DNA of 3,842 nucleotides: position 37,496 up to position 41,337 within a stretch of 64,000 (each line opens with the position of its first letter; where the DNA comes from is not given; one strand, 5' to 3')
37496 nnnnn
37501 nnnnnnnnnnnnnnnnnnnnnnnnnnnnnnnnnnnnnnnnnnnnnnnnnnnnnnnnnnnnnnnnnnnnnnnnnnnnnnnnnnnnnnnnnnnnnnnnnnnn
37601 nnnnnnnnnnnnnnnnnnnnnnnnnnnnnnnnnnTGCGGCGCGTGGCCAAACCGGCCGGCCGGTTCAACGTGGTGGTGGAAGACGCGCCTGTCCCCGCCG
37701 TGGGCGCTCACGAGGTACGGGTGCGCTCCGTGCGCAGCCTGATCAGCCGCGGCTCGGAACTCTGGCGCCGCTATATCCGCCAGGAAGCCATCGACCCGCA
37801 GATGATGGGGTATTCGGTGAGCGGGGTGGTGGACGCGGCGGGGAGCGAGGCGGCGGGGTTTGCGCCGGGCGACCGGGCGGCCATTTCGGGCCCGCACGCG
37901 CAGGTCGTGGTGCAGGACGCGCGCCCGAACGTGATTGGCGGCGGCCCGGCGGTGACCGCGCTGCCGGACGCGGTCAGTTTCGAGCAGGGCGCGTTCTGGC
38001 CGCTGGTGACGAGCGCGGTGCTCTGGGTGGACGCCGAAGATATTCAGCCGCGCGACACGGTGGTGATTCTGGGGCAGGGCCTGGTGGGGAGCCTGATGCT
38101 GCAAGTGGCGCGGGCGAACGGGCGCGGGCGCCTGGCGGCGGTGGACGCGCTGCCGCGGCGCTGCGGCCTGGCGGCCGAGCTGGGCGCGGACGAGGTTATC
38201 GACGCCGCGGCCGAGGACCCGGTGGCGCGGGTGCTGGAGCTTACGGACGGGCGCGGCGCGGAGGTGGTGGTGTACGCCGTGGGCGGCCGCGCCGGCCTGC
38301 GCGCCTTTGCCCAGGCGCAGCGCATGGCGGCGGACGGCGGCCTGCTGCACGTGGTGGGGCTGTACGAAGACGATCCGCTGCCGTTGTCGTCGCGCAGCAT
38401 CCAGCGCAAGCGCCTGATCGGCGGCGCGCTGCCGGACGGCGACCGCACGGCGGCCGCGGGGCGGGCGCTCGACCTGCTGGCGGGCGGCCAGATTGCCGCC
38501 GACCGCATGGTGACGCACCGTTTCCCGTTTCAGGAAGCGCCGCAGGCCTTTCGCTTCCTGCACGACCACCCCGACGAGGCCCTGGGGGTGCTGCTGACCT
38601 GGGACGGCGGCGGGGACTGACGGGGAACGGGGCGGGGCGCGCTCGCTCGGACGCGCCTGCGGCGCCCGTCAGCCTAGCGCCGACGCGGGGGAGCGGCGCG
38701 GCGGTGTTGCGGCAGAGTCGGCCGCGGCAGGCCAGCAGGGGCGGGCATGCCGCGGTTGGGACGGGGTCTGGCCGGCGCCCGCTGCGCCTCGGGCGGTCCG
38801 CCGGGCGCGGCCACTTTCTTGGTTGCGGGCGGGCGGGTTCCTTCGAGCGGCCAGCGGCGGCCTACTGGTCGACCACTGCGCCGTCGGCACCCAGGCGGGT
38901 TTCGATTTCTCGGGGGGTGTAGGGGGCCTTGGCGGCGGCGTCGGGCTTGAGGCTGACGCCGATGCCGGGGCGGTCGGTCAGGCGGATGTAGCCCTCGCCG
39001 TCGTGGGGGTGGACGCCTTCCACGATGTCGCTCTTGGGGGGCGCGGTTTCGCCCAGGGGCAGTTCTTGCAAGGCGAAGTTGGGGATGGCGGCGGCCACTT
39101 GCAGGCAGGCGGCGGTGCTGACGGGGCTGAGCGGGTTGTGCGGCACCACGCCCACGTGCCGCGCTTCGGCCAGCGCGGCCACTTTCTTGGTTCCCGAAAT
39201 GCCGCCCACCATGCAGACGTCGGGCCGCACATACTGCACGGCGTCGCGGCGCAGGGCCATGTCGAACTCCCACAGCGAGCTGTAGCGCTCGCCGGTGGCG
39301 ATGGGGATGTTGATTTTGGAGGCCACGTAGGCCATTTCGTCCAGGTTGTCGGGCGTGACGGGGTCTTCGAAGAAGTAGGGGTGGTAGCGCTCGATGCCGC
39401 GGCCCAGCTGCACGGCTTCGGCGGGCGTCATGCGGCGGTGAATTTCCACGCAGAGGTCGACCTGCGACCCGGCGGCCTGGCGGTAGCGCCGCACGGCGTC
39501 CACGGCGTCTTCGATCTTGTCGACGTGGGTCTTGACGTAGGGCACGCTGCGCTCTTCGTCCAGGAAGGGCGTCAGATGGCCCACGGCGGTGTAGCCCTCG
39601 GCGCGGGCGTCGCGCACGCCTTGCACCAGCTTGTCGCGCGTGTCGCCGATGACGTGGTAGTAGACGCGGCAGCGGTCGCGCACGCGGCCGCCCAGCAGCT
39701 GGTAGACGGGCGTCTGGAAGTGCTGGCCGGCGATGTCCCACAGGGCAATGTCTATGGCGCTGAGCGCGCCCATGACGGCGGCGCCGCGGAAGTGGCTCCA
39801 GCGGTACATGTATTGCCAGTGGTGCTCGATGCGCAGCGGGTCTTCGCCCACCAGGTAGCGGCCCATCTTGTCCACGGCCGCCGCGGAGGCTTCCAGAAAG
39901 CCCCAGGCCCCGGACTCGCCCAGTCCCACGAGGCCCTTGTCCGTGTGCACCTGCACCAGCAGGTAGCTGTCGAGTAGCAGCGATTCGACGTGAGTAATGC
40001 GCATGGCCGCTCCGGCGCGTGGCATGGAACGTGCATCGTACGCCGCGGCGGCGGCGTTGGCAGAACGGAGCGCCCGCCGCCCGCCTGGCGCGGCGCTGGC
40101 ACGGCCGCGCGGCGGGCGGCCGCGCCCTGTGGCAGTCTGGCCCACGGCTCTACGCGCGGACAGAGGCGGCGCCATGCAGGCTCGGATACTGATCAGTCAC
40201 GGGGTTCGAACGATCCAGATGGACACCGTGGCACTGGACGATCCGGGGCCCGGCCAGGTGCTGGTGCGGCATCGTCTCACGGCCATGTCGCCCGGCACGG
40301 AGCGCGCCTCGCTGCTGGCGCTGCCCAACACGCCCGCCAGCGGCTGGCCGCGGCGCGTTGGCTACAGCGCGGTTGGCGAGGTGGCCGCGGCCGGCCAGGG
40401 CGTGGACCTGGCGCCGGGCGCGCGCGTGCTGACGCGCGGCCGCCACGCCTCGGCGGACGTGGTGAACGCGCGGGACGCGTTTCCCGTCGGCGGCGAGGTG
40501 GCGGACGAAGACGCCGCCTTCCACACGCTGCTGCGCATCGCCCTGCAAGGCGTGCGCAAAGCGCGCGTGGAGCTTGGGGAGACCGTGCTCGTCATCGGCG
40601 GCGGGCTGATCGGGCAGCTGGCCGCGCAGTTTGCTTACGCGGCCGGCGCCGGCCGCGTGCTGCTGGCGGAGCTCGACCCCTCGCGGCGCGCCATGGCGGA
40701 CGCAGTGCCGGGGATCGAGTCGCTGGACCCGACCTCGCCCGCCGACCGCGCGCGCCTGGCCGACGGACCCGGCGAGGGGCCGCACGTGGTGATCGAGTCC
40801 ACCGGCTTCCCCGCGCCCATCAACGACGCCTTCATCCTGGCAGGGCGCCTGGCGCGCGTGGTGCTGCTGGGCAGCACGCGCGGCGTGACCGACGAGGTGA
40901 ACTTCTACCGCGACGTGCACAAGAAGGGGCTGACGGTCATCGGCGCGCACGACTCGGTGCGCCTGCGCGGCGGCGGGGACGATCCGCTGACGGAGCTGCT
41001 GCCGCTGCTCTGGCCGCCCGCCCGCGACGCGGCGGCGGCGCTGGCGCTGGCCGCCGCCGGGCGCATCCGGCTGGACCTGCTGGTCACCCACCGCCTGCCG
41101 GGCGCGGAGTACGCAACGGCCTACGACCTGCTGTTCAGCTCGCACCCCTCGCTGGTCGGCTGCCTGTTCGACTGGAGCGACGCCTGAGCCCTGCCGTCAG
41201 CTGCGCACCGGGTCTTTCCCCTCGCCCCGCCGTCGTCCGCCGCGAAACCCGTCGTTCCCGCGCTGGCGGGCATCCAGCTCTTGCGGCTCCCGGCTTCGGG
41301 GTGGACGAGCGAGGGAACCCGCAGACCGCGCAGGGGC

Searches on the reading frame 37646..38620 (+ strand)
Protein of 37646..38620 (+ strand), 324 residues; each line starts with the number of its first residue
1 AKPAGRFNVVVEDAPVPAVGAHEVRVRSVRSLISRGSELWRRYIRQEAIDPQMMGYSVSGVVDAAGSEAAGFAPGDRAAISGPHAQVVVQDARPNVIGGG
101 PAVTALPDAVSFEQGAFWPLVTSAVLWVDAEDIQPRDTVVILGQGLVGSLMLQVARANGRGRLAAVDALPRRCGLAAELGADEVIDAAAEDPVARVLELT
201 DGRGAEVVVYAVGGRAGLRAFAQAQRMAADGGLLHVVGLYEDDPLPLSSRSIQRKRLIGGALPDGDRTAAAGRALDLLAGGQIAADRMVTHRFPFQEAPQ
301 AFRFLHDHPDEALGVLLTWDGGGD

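Call 39: search_protein_families(library=pfam, proteins=[window:37646-38620:+], max_evalue=0.001)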
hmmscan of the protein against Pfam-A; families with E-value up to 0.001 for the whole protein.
window:37646-38620:+ (324 aa): 2 families
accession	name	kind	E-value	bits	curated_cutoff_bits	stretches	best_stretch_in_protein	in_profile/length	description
PF00107.32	ADH_zinc_N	-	2.2e-17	63.7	31.8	1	147-260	2-112/129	Zinc-binding dehydrogenase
PF13602.12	ADH_zinc_N_2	-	1.8e-08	35.8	27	1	179-306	1-124/134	Zinc-binding dehydrogenase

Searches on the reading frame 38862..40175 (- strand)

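Call 39: search_protein_families(library=pfam, proteins=[window:38862-40175:-], max_evalue=0.001)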
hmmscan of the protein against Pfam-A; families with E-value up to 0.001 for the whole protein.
window:38862-40175:- (437 aa): 2 families
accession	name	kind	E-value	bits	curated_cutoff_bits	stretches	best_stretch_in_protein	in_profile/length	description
PF13378.12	MR_MLE_C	-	1e-56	192.6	29.4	1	214-413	18-219/219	Enolase C-terminal domain-like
PF02746.21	MR_MLE_N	-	8.4e-21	74.8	22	1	68-162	25-117/117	Mandelate racemase / muconate lactonizing enzyme, N-terminal domain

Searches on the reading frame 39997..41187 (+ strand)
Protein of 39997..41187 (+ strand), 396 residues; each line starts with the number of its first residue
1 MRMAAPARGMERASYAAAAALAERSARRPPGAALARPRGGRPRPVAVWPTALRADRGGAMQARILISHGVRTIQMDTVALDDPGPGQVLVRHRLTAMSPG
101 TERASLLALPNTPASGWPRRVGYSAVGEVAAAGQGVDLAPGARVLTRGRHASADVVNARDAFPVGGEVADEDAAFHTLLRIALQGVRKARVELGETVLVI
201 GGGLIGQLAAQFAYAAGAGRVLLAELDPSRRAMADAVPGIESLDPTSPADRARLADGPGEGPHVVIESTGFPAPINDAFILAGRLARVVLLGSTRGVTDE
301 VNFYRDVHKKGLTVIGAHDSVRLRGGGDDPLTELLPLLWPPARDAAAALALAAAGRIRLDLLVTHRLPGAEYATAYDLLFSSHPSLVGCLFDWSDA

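Call 39: search_protein_families(library=pfam, proteins=[window:39997-41187:+], max_evalue=0.001)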
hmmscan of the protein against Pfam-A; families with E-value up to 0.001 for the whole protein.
window:39997-41187:+ (396 aa): 1 family
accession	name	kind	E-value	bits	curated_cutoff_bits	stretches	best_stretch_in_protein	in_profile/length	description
PF00107.32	ADH_zinc_N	-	9.6e-10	38.9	31.8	1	205-317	2-112/129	Zinc-binding dehydrogenase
